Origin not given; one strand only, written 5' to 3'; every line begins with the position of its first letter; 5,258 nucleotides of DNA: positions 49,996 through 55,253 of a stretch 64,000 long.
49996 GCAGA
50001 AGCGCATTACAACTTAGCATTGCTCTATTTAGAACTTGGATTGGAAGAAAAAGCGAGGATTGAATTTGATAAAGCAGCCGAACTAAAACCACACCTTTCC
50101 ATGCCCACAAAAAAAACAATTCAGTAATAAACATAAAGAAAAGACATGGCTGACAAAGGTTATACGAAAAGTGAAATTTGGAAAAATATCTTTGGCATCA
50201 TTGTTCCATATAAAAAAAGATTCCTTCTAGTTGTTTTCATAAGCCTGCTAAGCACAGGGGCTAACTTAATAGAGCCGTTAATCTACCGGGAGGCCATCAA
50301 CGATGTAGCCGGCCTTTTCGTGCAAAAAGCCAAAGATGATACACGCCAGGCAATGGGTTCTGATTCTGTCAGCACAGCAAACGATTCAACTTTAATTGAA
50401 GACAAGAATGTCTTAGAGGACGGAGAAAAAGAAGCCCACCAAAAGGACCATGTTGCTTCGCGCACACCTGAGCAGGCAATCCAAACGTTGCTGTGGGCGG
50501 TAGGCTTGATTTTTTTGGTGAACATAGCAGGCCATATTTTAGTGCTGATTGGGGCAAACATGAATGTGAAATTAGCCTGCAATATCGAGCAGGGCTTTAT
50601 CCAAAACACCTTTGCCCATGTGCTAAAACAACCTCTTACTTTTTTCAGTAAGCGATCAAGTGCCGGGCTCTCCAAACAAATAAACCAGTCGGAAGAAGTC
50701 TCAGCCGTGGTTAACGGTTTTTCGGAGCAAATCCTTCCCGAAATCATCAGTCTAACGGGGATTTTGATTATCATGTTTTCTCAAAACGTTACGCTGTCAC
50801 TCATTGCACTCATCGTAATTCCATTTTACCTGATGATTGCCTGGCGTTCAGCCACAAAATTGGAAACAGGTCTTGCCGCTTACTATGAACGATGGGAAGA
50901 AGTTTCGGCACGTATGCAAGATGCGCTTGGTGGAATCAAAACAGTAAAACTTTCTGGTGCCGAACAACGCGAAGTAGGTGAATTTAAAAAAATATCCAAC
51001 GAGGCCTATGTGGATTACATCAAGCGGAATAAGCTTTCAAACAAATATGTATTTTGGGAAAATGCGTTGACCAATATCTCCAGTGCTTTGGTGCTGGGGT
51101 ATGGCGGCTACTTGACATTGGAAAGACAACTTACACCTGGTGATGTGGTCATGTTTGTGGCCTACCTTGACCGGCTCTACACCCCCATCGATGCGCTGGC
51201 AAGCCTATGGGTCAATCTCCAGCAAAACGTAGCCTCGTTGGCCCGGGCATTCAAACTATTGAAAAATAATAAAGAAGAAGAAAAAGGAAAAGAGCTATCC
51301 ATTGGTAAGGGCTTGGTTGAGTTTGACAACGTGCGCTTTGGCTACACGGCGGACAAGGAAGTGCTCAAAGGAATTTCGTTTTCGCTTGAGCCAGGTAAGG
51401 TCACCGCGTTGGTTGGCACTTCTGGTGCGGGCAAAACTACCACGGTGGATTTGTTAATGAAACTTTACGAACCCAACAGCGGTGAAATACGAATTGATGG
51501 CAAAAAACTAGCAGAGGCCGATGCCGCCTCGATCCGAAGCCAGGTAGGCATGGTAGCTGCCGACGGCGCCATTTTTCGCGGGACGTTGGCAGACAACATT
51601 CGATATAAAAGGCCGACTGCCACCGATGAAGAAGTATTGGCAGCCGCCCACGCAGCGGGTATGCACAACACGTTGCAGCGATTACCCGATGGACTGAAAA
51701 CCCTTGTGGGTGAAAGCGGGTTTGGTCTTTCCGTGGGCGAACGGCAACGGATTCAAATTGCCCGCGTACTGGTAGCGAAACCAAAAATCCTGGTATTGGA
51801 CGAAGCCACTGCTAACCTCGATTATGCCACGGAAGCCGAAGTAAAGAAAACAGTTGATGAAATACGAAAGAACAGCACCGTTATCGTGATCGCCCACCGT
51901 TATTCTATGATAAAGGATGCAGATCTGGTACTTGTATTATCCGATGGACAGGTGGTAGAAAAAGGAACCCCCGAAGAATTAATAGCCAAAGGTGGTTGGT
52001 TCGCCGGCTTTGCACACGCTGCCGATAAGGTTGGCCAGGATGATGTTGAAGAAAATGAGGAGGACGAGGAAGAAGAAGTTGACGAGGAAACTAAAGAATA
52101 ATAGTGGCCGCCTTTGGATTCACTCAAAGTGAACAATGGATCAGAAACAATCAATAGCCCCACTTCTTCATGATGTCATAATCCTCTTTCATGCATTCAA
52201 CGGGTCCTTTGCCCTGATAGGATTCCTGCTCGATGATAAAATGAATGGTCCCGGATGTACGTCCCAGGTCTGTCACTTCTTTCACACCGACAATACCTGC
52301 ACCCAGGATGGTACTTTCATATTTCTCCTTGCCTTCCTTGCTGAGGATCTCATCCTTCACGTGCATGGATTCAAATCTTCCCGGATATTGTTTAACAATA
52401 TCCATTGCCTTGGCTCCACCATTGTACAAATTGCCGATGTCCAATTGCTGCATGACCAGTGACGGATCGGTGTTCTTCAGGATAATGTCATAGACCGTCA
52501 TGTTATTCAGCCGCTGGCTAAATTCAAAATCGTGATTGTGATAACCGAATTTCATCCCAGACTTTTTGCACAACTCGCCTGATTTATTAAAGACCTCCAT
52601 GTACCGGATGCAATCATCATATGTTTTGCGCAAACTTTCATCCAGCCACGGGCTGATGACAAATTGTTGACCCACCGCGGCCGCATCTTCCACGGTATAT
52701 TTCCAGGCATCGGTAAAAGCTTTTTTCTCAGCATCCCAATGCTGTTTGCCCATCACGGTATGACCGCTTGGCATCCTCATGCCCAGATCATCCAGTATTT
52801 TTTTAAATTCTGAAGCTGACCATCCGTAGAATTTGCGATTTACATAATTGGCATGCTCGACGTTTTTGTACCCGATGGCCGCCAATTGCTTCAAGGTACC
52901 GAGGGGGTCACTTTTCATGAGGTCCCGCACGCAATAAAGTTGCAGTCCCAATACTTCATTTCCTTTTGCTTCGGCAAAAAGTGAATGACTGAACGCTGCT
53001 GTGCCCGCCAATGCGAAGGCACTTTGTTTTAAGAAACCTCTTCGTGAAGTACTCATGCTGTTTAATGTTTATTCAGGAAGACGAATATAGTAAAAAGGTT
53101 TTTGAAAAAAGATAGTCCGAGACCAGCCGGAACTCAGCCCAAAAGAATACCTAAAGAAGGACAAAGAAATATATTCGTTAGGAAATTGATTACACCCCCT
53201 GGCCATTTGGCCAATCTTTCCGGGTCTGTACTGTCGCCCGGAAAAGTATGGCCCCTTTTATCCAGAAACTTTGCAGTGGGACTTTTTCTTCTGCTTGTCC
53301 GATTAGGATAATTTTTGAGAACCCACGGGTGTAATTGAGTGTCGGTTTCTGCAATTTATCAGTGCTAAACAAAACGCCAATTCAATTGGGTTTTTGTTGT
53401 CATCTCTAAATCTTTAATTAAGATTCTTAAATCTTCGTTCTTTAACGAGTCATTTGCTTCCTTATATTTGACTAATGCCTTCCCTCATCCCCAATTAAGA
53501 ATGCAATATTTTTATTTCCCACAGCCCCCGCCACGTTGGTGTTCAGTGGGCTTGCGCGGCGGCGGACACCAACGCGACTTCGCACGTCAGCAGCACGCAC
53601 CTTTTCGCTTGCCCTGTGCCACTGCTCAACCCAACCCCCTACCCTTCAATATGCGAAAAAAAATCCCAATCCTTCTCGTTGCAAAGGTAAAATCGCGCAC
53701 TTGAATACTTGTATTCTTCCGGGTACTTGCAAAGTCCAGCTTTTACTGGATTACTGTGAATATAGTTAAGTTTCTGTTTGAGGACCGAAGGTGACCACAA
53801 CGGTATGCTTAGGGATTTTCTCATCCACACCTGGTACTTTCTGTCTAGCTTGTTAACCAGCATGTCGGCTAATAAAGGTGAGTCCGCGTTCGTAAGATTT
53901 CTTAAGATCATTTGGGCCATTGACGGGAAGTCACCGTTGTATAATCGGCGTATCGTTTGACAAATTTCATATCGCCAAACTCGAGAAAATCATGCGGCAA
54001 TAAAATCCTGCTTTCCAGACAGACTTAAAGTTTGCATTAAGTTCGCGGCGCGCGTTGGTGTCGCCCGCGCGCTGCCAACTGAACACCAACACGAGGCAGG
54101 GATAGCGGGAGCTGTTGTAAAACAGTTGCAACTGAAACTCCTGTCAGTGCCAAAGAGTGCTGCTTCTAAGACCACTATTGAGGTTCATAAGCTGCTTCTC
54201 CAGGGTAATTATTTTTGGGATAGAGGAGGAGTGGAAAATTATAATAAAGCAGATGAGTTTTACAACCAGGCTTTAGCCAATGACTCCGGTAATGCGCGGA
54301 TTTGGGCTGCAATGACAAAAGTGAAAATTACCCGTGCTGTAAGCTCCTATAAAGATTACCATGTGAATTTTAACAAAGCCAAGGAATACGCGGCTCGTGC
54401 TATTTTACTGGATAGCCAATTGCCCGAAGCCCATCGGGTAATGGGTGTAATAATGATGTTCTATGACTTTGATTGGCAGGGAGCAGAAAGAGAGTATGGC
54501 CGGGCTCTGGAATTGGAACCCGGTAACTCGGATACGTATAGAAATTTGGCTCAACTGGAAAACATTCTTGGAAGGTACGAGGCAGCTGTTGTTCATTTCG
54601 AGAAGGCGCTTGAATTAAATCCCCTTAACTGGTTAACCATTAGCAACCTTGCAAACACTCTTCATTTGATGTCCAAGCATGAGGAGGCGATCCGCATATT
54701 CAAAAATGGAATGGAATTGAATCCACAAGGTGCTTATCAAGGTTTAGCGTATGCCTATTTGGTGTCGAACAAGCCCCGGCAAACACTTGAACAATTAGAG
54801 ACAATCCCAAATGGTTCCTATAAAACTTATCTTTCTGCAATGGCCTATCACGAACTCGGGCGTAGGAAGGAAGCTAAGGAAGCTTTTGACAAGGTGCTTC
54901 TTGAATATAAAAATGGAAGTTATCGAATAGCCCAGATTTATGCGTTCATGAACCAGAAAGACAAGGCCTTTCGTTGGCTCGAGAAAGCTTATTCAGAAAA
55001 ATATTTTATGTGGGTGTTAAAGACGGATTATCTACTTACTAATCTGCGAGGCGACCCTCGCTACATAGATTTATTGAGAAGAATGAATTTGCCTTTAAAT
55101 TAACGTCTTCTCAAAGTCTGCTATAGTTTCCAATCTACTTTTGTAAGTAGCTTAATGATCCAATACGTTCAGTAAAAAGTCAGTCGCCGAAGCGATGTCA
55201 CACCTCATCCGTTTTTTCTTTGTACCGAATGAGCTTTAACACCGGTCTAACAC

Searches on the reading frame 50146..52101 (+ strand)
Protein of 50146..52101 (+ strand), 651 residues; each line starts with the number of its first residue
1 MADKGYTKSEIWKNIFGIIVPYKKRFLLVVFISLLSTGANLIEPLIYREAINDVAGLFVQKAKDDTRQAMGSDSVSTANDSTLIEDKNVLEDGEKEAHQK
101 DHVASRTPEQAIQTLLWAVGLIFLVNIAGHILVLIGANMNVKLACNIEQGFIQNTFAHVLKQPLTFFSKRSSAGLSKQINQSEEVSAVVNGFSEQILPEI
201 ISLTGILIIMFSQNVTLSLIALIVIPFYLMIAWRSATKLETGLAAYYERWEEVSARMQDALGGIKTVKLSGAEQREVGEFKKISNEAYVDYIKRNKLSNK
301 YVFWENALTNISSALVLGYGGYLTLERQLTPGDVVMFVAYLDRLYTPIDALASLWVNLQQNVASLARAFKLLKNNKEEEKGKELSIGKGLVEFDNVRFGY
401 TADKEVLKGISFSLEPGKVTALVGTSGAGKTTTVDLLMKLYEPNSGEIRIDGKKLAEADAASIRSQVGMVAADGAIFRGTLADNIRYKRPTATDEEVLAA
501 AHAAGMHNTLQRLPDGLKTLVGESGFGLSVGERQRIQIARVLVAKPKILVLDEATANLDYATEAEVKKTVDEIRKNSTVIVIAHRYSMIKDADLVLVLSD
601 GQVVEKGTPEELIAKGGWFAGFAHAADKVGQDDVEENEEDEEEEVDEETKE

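Call 30: search_protein_families(library=pfam, proteins=[window:50146-52101:+], max_evalue=0.01)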
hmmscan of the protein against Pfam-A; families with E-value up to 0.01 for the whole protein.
window:50146-52101:+ (651 aa): 6 families
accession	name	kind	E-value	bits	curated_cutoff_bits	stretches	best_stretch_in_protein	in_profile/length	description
PF00664.28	ABC_membrane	-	1.4e-34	120.5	28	1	27-342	2-268/274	ABC transporter transmembrane region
PF00005.33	ABC_tran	-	2.9e-32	112.6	25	1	407-556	1-137/137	ABC transporter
PF02463.25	SMC_N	-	1.2e-07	31.8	40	1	425-596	85-209/220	RecF/RecN/SMC N terminal domain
PF03193.22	RsgA_GTPase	-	0.00062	20.1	30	0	403-449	93-138/174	RsgA GTPase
PF13401.12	AAA_22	-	0.00079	20.2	27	1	418-571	6-109/130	AAA domain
PF13555.12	AAA_29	-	0.0013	18.9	27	1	412-445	17-50/61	P-loop containing region of AAA domain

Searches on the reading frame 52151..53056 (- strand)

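Call 30: search_protein_families(library=pfam, proteins=[window:52151-53056:-], max_evalue=0.01)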
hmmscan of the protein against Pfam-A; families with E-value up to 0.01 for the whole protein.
window:52151-53056:- (301 aa): 1 family
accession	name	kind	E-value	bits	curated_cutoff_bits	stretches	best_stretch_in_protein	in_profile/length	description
PF01261.30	AP_endonuc_2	-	2.3e-15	57.4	31.1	1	56-298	2-248/249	Xylose isomerase-like TIM barrel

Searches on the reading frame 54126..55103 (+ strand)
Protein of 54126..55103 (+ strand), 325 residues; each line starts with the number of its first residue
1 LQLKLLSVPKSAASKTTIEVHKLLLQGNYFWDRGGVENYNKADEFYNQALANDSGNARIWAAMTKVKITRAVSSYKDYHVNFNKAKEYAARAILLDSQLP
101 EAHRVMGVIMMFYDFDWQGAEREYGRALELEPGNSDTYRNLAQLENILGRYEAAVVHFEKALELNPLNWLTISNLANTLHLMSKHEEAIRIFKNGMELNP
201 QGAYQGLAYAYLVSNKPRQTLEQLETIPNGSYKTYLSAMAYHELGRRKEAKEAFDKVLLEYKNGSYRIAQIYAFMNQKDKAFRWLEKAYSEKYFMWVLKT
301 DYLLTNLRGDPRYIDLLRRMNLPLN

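Call 5: search_protein_families(library=pfam, proteins=[window:54126-55103:+])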
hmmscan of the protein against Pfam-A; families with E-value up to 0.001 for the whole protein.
window:54126-55103:+ (325 aa): 16 families
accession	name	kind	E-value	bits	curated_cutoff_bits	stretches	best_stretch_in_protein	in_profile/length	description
PF00515.34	TPR_1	-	1.7e-21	75.5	27.8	1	136-166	2-32/34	Tetratricopeptide repeat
PF07719.23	TPR_2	-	5e-20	70.4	27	1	137-168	3-34/34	Tetratricopeptide repeat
PF13181.12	TPR_8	-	8e-18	63.5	25.7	1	138-166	4-32/34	Tetratricopeptide repeat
PF14559.12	TPR_19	-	5.8e-16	59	25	1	149-207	5-64/68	Tetratricopeptide repeat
PF13431.12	TPR_17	-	8.9e-15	54.1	24.4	2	158-189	2-33/34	Tetratricopeptide repeat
PF13414.12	TPR_11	-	4.2e-13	49.2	26.8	1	147-181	6-40/42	TPR repeat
PF13428.12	TPR_14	-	7.8e-13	48.2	23.5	0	138-176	4-42/44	Tetratricopeptide repeat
PF13424.12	TPR_12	-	8e-13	48.8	30.1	1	116-164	18-74/77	Tetratricopeptide repeat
PF13374.12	TPR_10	-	2.2e-09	37.5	27.5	0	136-164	3-31/42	Tetratricopeptide repeat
PF13176.12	TPR_7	-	3.2e-07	30.4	27.9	0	171-201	1-33/36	Tetratricopeptide repeat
PF13174.12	TPR_6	-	3.6e-06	27.7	26.3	0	235-263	4-32/33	Tetratricopeptide repeat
PF12895.13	ANAPC3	-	5e-05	23.9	27.2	0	207-256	29-81/82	Anaphase-promoting complex, cyclosome, subunit 3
PF13371.12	TPR_9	-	6.2e-05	23.4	35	0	116-166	10-60/73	Tetratricopeptide repeat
PF13432.12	TPR_16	-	0.0001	23.1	32.7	1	116-166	12-62/65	Tetratricopeptide repeat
PF23914.1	TPR_CcmH_CycH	-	0.00026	21.3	42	0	128-186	43-101/158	Cytochrome c-type biogenesis protein H TPR domain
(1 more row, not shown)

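Call 48: find_encoding_contigs(protein=window:54147-55103:+, flank=6000, max_places=10)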
Protein window:54147-55103:+ (318 aa): no gene with exactly this product is on record in the collection.
